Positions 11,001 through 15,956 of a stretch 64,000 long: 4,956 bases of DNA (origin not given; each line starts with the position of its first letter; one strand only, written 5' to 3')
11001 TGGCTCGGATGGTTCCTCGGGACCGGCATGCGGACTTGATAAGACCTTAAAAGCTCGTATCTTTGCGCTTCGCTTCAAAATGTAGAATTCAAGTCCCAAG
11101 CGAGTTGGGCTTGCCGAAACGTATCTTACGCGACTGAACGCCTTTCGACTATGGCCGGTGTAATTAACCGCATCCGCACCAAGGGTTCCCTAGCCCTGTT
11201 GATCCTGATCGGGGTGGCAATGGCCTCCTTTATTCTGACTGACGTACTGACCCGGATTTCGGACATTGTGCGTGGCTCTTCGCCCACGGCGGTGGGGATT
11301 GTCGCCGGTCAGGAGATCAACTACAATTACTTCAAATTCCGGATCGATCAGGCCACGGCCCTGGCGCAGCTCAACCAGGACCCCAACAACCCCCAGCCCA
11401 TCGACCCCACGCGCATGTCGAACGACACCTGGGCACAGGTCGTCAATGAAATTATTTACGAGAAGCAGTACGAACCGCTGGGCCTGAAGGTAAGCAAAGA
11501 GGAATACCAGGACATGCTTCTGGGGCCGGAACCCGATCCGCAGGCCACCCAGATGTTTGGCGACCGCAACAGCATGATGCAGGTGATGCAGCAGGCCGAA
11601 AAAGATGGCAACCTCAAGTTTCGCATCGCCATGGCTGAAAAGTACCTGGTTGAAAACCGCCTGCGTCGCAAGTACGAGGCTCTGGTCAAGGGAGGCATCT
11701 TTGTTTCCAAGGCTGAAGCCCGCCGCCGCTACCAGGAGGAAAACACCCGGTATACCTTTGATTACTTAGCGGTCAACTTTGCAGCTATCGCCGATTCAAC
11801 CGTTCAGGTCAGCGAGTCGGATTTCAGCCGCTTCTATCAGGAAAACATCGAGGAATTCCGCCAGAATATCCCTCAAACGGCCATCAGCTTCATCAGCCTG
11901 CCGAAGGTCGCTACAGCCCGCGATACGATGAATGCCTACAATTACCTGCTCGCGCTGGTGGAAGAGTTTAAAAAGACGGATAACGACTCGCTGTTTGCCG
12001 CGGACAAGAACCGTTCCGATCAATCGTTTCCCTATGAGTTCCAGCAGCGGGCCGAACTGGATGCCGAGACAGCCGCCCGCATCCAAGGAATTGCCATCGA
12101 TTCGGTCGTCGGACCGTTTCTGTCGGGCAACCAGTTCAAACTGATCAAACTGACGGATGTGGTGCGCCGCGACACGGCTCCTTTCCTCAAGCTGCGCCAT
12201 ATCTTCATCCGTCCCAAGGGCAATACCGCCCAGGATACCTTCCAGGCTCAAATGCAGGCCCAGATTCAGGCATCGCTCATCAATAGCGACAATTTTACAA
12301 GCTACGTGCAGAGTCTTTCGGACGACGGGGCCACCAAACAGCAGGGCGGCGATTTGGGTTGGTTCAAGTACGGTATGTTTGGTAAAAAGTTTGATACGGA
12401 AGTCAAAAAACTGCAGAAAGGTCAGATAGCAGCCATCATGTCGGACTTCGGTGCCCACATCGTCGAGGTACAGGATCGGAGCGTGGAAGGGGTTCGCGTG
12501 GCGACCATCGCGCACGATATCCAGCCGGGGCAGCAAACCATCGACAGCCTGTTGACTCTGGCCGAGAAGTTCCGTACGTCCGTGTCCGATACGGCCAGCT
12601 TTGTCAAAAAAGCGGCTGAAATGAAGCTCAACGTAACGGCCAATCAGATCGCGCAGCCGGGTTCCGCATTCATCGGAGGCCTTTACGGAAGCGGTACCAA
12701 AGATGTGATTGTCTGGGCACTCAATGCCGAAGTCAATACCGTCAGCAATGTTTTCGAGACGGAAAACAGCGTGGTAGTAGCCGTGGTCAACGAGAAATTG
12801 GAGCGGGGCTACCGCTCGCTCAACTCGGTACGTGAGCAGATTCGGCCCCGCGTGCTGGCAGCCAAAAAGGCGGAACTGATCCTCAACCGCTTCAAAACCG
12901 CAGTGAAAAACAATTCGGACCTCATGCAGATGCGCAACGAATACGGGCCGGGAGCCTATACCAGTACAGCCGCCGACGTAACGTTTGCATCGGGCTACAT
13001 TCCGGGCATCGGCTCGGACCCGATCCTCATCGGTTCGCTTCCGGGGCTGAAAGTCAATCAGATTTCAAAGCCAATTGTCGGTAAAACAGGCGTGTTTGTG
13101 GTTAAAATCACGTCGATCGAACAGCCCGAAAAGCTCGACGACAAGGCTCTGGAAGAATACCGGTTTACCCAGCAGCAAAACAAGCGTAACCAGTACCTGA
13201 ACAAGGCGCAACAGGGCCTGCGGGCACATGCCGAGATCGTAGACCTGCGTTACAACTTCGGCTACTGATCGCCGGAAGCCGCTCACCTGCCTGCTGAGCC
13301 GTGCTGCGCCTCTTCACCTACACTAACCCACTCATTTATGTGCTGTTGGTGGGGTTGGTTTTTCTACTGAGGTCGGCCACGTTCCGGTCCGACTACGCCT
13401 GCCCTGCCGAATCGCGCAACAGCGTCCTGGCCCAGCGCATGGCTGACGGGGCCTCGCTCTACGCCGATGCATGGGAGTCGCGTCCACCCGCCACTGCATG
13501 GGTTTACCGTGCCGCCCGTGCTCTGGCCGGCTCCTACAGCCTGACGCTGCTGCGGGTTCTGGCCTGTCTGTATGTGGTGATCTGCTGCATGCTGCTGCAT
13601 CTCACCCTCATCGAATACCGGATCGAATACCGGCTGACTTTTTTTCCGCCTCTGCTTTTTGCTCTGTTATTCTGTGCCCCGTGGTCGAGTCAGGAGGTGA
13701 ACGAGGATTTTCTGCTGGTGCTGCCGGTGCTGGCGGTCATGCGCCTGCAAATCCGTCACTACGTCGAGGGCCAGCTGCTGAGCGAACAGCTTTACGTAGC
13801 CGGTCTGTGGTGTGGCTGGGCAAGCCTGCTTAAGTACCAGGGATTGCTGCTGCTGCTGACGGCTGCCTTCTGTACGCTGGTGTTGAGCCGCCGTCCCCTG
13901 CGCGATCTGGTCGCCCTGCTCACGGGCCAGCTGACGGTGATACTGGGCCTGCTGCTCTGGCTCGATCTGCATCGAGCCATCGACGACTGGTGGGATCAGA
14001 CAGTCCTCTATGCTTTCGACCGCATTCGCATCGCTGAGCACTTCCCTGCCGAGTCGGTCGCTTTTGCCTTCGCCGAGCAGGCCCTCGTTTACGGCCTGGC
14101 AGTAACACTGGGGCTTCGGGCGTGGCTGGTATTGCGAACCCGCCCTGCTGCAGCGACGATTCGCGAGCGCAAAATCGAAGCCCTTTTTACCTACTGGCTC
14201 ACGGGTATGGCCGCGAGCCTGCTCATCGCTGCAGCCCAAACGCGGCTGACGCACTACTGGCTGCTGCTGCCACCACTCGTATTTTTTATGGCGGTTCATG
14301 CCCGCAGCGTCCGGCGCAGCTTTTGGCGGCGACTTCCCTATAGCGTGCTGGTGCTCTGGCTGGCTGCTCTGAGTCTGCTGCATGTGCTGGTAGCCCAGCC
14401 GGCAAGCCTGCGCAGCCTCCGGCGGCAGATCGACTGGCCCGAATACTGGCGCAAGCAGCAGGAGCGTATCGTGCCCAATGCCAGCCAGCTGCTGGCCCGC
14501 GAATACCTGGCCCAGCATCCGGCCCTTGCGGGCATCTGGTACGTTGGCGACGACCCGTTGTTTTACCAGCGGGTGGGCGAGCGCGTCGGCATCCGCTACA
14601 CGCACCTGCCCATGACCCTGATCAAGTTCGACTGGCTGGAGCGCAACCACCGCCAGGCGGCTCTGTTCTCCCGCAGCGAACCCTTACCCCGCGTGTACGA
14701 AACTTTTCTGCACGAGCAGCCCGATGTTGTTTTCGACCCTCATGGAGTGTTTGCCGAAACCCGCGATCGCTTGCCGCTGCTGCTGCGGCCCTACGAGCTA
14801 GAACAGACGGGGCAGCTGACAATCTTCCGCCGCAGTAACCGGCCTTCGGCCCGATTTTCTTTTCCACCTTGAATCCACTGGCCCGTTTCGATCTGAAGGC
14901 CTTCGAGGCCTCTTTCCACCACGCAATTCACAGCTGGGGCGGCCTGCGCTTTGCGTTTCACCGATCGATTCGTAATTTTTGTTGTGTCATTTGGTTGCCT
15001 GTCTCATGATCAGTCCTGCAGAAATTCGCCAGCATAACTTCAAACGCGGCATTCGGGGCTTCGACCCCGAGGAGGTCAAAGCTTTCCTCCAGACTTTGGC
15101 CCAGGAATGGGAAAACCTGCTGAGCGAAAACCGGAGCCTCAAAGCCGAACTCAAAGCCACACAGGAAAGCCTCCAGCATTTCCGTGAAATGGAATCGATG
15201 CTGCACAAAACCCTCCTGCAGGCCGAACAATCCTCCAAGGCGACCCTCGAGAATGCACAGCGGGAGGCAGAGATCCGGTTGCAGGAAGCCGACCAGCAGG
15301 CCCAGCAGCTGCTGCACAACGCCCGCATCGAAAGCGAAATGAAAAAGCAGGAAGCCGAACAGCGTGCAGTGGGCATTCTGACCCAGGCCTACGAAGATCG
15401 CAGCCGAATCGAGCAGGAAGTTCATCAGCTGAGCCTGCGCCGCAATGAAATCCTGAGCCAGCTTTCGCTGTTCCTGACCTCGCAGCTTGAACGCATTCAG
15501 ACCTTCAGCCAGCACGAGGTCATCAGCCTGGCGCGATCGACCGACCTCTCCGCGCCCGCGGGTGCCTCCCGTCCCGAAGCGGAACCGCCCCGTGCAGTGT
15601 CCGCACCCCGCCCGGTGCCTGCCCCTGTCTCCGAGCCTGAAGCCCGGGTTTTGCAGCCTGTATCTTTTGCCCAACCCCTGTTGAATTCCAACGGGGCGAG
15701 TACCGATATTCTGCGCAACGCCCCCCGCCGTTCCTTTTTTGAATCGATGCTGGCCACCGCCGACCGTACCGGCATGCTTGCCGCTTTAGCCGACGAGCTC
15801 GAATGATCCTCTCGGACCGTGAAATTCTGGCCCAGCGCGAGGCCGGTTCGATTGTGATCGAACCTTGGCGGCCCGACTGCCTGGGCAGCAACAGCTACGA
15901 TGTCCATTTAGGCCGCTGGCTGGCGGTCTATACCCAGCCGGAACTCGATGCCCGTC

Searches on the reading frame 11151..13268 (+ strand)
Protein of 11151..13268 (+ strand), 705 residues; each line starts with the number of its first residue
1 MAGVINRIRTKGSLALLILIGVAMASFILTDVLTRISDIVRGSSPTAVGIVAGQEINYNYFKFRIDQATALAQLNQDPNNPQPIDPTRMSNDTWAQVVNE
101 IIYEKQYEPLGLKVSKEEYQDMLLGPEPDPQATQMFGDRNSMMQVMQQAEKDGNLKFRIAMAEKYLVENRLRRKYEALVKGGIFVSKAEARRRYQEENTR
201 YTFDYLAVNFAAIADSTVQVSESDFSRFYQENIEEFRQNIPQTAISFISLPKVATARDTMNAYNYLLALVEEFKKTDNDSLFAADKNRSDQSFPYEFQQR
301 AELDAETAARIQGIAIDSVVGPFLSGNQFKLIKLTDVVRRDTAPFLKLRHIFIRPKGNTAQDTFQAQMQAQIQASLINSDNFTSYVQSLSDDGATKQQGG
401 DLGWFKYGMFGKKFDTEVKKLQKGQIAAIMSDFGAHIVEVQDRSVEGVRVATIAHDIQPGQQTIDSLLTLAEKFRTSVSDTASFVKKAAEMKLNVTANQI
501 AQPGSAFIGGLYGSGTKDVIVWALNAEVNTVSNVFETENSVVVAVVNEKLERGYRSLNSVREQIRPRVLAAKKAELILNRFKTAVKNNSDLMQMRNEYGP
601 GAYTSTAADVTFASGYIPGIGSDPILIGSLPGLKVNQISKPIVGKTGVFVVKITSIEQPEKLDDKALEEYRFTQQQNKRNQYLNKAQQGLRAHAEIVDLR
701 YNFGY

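Call 25: search_protein_families(library=pfam, proteins=[window:11151-13268:+], max_evalue=0.00001)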
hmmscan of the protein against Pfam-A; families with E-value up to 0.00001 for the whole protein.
window:11151-13268:+ (705 aa): 5 families
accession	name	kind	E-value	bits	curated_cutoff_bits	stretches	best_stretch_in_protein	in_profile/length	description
PF13623.11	SurA_N_2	-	1.2e-23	84.1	28.5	1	5-138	1-131/145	SurA-like N-terminal domain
PF13616.12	Rotamase_3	-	2.6e-21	76.8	22.5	1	340-443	11-115/116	PPIC-type PPIASE domain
PF00639.27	Rotamase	-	5.5e-19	69.4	21.7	1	350-442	1-97/97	PPIC-type PPIASE domain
PF13145.12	Rotamase_2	-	7.5e-19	69.2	27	0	220-345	1-116/121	PPIC-type PPIASE domain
PF13624.11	SurA_N_3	-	1.8e-07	31.5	27.2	1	8-148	5-140/162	SurA-like N-terminal domain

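Call 60: find_encoding_contigs(protein=window:11151-13265:+, flank=2000, max_places=3)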
Protein window:11151-13265:+ (705 aa): no gene with exactly this product is on record in the collection.

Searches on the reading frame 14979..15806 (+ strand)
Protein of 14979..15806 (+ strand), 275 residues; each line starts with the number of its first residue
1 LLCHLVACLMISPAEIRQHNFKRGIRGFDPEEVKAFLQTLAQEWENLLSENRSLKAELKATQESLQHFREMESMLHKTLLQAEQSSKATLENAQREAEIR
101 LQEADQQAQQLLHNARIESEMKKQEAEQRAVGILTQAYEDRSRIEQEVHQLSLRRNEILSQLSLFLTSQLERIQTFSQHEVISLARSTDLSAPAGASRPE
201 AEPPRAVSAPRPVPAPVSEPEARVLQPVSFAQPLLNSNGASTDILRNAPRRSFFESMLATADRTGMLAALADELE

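Call 25: search_protein_families(library=pfam, proteins=[window:14979-15806:+], max_evalue=0.00001)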
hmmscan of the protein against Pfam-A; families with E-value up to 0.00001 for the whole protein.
window:14979-15806:+ (275 aa): 1 family
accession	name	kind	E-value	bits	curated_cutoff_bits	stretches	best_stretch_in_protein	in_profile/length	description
PF05103.18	DivIVA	-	8.6e-30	103.8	28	1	11-118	1-108/131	DivIVA protein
